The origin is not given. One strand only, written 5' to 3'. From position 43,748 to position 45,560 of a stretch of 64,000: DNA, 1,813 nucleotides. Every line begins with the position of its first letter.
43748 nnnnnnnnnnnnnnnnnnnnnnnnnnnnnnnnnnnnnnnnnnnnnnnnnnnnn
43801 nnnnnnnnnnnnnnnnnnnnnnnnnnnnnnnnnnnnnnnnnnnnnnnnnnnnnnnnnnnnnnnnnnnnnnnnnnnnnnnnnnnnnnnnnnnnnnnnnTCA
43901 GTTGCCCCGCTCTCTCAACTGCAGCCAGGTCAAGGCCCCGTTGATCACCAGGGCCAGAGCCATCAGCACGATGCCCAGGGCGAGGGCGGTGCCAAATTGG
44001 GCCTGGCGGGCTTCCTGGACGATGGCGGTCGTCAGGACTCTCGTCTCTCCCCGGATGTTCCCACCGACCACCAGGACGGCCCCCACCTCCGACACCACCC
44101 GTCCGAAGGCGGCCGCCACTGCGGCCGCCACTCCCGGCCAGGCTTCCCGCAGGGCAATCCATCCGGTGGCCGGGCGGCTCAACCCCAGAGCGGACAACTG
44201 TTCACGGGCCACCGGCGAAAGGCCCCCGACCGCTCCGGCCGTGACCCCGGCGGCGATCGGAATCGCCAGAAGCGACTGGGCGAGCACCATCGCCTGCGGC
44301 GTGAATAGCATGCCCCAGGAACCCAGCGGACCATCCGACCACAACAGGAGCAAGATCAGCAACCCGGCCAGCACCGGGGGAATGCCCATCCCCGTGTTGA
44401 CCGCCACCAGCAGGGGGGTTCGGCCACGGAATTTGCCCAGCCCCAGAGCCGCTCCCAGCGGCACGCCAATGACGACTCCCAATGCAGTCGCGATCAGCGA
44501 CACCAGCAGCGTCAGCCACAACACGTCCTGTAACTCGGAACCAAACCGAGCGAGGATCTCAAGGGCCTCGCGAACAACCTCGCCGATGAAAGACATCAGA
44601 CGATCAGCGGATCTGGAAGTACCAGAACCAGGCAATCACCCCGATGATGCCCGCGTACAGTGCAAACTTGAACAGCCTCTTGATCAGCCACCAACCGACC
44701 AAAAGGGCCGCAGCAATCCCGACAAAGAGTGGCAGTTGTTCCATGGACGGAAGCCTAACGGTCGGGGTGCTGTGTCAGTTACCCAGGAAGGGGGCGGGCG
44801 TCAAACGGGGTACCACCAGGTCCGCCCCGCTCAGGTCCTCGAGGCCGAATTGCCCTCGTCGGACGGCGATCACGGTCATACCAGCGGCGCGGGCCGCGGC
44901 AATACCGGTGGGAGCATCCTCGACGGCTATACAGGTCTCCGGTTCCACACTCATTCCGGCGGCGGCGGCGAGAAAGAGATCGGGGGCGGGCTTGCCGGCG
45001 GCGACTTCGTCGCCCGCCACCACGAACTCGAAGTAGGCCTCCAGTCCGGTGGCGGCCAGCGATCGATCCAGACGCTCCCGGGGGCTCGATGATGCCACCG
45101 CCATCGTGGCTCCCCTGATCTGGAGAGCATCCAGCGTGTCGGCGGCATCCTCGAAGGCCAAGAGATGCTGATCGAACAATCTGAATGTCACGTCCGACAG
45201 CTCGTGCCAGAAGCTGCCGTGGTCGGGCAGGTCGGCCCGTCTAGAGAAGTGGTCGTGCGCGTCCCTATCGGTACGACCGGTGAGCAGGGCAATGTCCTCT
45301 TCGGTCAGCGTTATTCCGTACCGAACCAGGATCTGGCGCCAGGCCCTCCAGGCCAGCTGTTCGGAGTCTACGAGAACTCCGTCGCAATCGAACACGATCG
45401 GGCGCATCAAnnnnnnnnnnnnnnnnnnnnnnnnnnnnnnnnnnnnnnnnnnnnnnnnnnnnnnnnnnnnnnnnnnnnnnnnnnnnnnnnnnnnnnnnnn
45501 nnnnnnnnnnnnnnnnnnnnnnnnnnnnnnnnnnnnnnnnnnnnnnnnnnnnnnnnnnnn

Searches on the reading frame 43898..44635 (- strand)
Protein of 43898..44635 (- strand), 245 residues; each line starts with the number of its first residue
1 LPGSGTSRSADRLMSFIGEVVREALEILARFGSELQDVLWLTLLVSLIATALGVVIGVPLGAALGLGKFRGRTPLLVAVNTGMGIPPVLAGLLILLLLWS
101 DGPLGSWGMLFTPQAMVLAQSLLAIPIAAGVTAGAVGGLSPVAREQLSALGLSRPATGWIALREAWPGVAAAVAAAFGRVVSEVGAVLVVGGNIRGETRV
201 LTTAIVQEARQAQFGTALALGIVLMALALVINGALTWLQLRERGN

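Call 11: search_protein_families(library=pfam, max_evalue=0.00001, proteins=[window:43898-44635:-])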
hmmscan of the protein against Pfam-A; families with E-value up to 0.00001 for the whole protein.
window:43898-44635:- (245 aa): 1 family
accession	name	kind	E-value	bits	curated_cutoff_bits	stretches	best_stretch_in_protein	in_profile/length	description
PF00528.27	BPD_transp_1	-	1.8e-11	44.6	26.4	1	57-241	1-181/184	Binding-protein-dependent transport system inner membrane component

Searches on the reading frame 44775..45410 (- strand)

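Call 11: search_protein_families(library=pfam, max_evalue=0.00001, proteins=[window:44775-45410:-])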
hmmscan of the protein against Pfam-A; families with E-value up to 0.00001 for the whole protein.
window:44775-45410:- (211 aa): 3 families
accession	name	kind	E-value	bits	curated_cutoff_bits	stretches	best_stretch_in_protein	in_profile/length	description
PF13419.12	HAD_2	-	1.3e-34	120.3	23.8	1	5-183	1-178/178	Haloacid dehalogenase-like hydrolase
PF00702.32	Hydrolase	-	1.1e-27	98.2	26.4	1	5-177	4-191/191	haloacid dehalogenase-like hydrolase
PF13242.12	Hydrolase_like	-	1.7e-11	44.3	22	1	138-204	2-73/75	HAD-hyrolase-like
